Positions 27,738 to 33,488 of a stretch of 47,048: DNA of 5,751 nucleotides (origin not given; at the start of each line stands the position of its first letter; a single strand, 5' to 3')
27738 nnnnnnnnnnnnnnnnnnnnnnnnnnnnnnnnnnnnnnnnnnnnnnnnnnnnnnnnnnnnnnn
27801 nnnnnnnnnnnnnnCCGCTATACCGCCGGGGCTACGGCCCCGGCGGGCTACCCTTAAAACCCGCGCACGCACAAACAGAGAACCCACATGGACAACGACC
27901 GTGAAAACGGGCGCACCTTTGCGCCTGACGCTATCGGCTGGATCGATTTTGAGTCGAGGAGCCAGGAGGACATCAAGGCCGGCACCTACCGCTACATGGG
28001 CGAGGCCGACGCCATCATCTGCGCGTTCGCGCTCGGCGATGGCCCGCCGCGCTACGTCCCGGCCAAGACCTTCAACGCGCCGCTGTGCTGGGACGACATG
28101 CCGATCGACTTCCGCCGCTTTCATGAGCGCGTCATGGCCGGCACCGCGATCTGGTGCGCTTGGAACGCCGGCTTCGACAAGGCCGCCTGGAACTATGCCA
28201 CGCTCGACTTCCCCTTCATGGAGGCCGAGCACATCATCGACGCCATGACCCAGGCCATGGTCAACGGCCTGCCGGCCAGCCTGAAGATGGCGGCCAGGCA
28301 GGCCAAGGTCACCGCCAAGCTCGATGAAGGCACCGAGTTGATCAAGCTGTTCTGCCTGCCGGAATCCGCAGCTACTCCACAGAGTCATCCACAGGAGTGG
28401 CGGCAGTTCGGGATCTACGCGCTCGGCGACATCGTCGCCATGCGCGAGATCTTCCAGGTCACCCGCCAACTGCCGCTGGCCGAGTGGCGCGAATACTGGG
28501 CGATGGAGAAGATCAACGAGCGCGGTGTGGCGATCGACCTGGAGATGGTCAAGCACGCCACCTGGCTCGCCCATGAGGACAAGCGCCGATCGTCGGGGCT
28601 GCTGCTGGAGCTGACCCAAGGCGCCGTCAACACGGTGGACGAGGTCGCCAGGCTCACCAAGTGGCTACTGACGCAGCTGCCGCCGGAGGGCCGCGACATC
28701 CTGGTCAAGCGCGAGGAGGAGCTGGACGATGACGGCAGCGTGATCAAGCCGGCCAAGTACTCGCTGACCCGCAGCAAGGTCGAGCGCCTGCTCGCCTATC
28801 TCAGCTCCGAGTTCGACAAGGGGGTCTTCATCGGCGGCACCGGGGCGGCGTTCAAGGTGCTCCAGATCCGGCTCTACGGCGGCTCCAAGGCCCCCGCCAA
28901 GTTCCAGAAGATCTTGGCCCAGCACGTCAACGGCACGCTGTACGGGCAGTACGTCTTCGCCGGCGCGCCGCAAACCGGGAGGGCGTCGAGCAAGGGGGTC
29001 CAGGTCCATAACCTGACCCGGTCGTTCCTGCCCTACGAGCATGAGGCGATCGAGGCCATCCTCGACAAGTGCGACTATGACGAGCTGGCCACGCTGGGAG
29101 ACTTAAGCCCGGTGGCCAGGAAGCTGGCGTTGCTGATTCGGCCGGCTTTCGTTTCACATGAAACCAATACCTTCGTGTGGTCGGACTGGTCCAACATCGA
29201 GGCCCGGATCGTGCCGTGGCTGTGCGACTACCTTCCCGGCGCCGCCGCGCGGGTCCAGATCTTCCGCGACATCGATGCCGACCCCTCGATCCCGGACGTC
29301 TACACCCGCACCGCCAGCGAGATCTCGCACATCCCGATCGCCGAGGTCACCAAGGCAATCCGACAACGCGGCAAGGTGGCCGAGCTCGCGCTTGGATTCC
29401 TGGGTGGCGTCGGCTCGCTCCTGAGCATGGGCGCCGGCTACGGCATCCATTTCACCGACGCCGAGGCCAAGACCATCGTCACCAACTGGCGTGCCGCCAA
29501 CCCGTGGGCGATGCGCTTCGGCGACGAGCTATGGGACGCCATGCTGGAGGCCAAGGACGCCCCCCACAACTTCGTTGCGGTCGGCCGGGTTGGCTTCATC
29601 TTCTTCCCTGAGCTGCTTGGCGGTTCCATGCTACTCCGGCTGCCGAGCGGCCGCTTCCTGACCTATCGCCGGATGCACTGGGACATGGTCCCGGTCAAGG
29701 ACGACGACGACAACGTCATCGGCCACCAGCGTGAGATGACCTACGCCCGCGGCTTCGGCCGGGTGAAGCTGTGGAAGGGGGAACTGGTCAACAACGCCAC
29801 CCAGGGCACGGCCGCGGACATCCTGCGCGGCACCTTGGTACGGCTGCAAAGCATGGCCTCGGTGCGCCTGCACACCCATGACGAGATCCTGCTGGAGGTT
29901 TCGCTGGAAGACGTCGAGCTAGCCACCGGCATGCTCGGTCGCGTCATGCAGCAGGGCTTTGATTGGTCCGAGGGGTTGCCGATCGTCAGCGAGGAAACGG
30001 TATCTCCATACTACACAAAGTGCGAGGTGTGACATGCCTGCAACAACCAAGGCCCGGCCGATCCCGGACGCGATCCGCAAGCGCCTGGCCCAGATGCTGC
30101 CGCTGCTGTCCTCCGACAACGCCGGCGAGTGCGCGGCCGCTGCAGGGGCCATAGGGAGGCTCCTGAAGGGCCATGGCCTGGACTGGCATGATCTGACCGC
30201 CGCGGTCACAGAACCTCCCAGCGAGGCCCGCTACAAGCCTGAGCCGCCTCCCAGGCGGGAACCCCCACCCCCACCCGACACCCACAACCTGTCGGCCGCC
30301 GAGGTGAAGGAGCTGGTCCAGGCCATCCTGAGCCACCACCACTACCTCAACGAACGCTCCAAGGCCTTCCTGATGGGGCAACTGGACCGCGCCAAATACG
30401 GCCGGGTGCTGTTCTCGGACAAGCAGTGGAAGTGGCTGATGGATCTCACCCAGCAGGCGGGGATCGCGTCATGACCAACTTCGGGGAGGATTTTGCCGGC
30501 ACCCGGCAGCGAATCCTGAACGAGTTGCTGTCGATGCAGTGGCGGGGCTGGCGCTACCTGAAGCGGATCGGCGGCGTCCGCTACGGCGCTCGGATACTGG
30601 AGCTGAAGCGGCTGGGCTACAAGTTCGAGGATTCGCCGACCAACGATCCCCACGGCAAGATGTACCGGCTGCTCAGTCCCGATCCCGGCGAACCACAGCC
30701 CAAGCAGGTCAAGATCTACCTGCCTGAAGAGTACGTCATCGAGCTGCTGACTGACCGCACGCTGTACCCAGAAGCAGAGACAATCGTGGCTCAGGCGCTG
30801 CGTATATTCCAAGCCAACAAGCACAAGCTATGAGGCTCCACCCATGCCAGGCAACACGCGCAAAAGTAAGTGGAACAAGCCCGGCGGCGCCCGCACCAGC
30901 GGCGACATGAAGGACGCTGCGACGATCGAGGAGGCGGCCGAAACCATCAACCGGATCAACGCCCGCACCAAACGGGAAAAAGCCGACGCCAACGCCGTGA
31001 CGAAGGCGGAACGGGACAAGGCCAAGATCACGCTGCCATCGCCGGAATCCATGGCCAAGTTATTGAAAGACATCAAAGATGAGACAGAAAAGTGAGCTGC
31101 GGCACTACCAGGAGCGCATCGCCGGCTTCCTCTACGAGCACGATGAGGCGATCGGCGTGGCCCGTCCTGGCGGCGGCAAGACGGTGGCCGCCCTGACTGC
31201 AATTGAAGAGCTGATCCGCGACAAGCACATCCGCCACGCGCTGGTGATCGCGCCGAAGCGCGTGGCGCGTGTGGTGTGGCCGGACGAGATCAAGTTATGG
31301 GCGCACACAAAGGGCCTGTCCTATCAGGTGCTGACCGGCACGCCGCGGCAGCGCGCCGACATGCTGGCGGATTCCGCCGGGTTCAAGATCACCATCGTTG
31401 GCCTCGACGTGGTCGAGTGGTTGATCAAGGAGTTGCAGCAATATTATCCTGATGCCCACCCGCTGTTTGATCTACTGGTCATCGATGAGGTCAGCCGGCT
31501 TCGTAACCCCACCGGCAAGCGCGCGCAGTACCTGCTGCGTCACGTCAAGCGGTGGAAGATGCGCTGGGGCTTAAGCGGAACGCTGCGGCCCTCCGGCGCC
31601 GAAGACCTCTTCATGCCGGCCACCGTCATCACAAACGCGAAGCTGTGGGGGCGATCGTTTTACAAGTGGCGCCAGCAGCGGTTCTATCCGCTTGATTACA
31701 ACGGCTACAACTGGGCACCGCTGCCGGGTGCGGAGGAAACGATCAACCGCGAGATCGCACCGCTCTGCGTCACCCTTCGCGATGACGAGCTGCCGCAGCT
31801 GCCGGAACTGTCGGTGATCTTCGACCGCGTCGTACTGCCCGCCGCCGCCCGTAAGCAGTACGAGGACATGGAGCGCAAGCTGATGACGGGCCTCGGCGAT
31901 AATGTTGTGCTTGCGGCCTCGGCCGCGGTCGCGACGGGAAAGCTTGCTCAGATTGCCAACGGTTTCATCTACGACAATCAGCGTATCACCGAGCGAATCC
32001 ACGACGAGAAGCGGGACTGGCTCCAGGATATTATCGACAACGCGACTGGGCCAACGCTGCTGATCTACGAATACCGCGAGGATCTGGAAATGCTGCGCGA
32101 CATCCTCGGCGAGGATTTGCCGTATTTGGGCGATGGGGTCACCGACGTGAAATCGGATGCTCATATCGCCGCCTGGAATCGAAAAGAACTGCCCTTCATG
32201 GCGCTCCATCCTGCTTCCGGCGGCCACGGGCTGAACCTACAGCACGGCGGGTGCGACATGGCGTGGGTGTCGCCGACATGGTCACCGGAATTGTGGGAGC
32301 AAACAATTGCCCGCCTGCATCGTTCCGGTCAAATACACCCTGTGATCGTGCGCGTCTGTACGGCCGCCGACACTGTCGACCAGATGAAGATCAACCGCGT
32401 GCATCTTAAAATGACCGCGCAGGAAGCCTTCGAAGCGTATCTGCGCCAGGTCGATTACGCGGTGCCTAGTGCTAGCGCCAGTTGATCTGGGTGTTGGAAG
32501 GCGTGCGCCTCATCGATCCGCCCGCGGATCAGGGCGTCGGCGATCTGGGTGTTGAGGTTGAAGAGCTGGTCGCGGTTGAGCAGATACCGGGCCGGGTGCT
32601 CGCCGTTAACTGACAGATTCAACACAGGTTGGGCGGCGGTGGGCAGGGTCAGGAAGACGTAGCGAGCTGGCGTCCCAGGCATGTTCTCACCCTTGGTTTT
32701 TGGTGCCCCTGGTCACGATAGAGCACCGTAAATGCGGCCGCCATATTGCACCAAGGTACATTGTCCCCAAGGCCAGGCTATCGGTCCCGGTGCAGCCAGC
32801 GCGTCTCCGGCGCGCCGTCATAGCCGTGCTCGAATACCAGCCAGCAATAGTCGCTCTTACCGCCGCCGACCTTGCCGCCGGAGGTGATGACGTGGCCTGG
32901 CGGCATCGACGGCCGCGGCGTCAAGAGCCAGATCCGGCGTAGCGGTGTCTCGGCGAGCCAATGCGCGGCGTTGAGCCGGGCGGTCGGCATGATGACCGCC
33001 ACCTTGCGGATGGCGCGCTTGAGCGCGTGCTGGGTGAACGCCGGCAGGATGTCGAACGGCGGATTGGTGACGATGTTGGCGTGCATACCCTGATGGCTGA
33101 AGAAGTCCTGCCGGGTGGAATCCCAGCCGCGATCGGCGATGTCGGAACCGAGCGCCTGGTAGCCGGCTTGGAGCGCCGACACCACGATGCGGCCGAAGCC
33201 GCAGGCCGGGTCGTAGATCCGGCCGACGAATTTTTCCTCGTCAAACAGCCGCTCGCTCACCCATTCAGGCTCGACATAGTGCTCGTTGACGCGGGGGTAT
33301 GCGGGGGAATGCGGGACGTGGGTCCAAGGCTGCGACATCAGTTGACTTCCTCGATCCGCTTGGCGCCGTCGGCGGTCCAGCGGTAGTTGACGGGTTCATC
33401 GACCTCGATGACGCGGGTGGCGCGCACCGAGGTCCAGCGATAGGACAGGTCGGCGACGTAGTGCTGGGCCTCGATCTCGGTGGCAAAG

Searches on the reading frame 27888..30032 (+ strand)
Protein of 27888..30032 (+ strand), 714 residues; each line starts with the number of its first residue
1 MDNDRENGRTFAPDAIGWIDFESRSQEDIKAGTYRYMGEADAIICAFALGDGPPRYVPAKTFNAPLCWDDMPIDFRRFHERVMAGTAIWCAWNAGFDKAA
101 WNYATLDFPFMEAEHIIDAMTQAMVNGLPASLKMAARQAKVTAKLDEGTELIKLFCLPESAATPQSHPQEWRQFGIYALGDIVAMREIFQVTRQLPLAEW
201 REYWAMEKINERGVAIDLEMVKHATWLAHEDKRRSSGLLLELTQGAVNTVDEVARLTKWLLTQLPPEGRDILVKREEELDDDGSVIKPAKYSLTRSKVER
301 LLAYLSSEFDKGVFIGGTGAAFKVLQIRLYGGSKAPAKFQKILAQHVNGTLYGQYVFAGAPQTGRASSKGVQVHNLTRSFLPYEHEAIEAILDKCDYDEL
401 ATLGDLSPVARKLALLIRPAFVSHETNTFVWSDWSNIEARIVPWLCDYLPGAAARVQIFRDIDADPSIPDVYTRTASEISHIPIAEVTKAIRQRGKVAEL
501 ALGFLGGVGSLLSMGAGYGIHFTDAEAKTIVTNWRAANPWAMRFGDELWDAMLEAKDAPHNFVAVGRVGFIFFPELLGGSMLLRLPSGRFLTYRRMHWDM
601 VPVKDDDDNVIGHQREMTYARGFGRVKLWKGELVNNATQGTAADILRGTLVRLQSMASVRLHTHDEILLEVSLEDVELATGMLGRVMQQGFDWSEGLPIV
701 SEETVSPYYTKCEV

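Call 11: search_protein_families(library=phrogs, proteins=[window:27888-30032:+], max_evalue=0.00001)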
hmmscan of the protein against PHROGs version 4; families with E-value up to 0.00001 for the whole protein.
window:27888-30032:+ (714 aa): 3 families
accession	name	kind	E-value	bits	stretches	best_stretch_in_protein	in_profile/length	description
phrog_17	-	DNA, RNA and nucleotide metabolism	1.6e-63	216.2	1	18-712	674-1233/1445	DNA polymerase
phrog_10285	-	DNA, RNA and nucleotide metabolism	5.6e-42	144.9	1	385-711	14-320/321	DNA polymerase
phrog_7766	-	DNA, RNA and nucleotide metabolism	8.2e-22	78.5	1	524-711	5-185/186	DNA polymerase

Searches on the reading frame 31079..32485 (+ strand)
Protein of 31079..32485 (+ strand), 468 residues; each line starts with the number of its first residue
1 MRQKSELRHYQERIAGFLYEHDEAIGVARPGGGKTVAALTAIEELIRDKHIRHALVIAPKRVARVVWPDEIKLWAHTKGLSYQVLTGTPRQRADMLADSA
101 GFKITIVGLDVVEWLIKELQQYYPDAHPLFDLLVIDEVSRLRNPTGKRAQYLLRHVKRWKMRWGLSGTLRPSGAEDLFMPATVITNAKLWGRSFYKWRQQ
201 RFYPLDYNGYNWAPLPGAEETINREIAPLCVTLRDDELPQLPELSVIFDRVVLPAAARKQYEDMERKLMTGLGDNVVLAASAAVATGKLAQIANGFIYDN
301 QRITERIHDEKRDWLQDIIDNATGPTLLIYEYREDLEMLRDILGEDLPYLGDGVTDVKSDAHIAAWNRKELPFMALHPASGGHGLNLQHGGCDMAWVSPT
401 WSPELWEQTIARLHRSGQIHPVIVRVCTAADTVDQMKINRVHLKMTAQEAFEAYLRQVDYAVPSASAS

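Call 12: search_protein_families(library=phrogs, proteins=[window:31079-32485:+], max_evalue=0.00001)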
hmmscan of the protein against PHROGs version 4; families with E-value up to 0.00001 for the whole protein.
window:31079-32485:+ (468 aa): 3 families
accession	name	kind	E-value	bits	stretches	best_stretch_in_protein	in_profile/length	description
phrog_62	-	DNA, RNA and nucleotide metabolism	2.8e-109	367.6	1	3-451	693-1132/1881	DNA helicase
phrog_11354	-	unknown function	5e-22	78.8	1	358-450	11-103/116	-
phrog_16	-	DNA, RNA and nucleotide metabolism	3.9e-09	36.3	1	4-435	270-601/986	DNA helicase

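Call 29: find_related_loci(query=window:31079-32482:+, collection=viral_contigs, flank=10000)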
Query window:31079-32482:+ (468 aa) in viral_contigs; peptide patterns used: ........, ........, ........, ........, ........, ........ (x = any residue, [..] = any of these).
22 stretches matched a pattern; 14 encode a relative of the query (tblastn E <= 1e-3); 14 distinct loci.
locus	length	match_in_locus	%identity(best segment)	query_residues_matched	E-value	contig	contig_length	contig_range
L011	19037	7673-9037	76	1-457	0e+0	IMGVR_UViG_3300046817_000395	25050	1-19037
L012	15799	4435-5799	76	1-457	0e+0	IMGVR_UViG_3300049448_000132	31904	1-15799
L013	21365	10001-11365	75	1-457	0e+0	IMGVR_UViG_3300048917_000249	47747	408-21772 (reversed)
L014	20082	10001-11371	77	1-457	0e+0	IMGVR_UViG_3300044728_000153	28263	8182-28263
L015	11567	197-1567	76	1-457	0e+0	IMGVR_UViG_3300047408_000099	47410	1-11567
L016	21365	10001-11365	77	1-457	0e+0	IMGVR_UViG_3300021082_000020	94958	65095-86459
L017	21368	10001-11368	73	1-457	0e+0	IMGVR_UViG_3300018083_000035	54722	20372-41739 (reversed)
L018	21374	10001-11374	78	1-457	0e+0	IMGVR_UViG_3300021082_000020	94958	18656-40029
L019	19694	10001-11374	78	1-457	0e+0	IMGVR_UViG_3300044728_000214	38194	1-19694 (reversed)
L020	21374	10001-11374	76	1-457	0e+0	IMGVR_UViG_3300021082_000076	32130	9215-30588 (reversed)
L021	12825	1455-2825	52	1-455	9e-157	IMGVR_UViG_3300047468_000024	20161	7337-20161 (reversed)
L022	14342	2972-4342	52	1-455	9e-157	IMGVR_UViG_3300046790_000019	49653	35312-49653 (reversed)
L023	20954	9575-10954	51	1-458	1e-154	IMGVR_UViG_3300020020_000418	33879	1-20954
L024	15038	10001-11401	86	1-468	0e+0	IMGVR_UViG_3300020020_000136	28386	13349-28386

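Call 64: search_dna_similar(query=window:31079-32485:+, collection=phages, mode=protein, max_rows=25, max_evalue=0.00001)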
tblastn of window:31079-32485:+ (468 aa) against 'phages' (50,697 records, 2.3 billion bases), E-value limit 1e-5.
Records with a match: 1634; places in all: 1650; records where one place covers at least 80% of the query: 1553.
Best place of each record, by identity: <60% 1634.
By first word of the organism name: Salmonella 452; Escherichia 260; Streptococcus 132; Staphylococcus 116; Bacteroides 104; Klebsiella 29; Vibrio 26; Phocaeicola 24; Paenibacillus 24; Pseudomonas 23; and 103 more.
By host as written in the record: Escherichia coli 138; - 127; Salmonella enterica subsp. enterica serovar Typhimurium 73; Salmonella enterica 71; Salmonella enterica subsp. enterica serovar Enteritidis 60; Salmonella sp. 48; Staphylococcus aureus 45; Rhodobacter capsulatus YW1 23; and 556 more.
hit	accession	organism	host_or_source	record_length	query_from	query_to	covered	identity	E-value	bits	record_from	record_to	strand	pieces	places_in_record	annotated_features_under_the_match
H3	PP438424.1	Microcystis phage Mel-JY33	Microcystis elabens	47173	7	464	98%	39.7%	2e-92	312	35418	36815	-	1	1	DNA helicase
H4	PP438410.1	Nostoc phage Nsp-JY18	Nostoc sp.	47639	7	464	98%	39.5%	3e-91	309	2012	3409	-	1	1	DNA helicase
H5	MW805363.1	Octadecabacter Antarctic BD virus 1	Octadecabacter sp. strain IceBac 419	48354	1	458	98%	37.6%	1e-79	275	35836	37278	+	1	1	DNA helicase | hypothetical protein (x2)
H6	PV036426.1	Acutalibacteraceae phage NatCom_11578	Acutalibacteraceae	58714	10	451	94%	37.2%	2e-70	248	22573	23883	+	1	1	hypothetical protein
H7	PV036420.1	phage NatCom_9287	human feces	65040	10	455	95%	36.0%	2e-69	246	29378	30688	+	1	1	DNA helicase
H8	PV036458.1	Oscillospirales phage IMGVR 15609780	Oscillospirales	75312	9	451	95%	36.2%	2e-75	263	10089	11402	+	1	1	hypothetical protein (x2)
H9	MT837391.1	Bacteriophage sp.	human fecal samples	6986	31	456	91%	37.6%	4e-72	253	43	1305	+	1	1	record has no annotation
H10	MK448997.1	Streptococcus phage Javan630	Streptococcus uberis C8329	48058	10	451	94%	36.2%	2e-74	260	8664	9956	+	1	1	DNA helicase | hypothetical protein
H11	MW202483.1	Caudoviricetes sp.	Manatee Spring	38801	6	449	95%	35.9%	7e-69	244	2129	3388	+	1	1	chromatin remodeling complex ATPase-like protein | hypothetical protein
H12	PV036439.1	Ruminococcus phage NatCom_28274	Ruminococcus sp.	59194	4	448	95%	35.8%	7e-79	273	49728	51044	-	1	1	DNA helicase | endonuclease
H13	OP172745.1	Phocaeicola phage BV737P2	Phocaeicola vulgatus DA737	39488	1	458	98%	34.8%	2e-69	245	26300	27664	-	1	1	hypothetical protein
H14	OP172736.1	Phocaeicola phage BV57P1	Phocaeicola vulgatus DA57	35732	1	458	98%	34.8%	3e-67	239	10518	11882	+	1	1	hypothetical protein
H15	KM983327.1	Clostridium phage phiCT453A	Clostridium tetani ATCC 453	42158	9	457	96%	35.4%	3e-70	248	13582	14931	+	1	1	DEAD/DEAH box helicase and SNF2 domain-containing protein | hypothetical protein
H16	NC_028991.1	Clostridium phage phiCT453A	Clostridium tetani ATCC 453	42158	9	457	96%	35.4%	3e-70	248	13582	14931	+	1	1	DEAD/DEAH box helicase and SNF2 domain-containing protein | hypothetical protein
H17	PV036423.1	phage NatCom_17901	human feces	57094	9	451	95%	35.8%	6e-71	250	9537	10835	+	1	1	hypothetical protein (x2)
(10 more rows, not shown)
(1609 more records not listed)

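Call 69: search_protein_families(library=ncbifam, proteins=[L023:14619-15269:+], max_evalue=0.001)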
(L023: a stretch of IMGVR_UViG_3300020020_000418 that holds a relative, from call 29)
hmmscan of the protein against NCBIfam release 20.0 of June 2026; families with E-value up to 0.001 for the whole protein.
L023:14619-15269:+ (217 aa): 2 families
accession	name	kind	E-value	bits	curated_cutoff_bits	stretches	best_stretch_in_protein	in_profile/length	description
NF035944.1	PEPxxWA-CTERM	domain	6.1e-07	29.3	35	1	183-206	1-23/24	PEPxxWA-CTERM sorting domain-containing protein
NF038126.1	PEP_CTERM_FxDxF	subfamily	8.9e-05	22.8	50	1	57-206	44-165/165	FxDxF family PEP-CTERM protein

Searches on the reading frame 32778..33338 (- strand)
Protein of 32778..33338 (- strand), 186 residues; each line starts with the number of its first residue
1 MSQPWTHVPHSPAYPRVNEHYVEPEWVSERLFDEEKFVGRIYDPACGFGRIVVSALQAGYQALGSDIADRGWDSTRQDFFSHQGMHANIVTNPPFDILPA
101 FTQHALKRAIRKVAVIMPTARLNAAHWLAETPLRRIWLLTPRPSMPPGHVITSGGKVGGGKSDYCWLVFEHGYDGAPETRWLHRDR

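Call 12: search_protein_families(library=phrogs, proteins=[window:32778-33338:-], max_evalue=0.00001)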
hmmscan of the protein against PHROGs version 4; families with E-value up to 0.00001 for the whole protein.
window:32778-33338:- (186 aa): 1 family
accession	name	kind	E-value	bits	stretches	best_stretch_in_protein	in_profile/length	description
phrog_799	-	other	1e-38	134.8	1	16-185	210-382/458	DNA methyltransferase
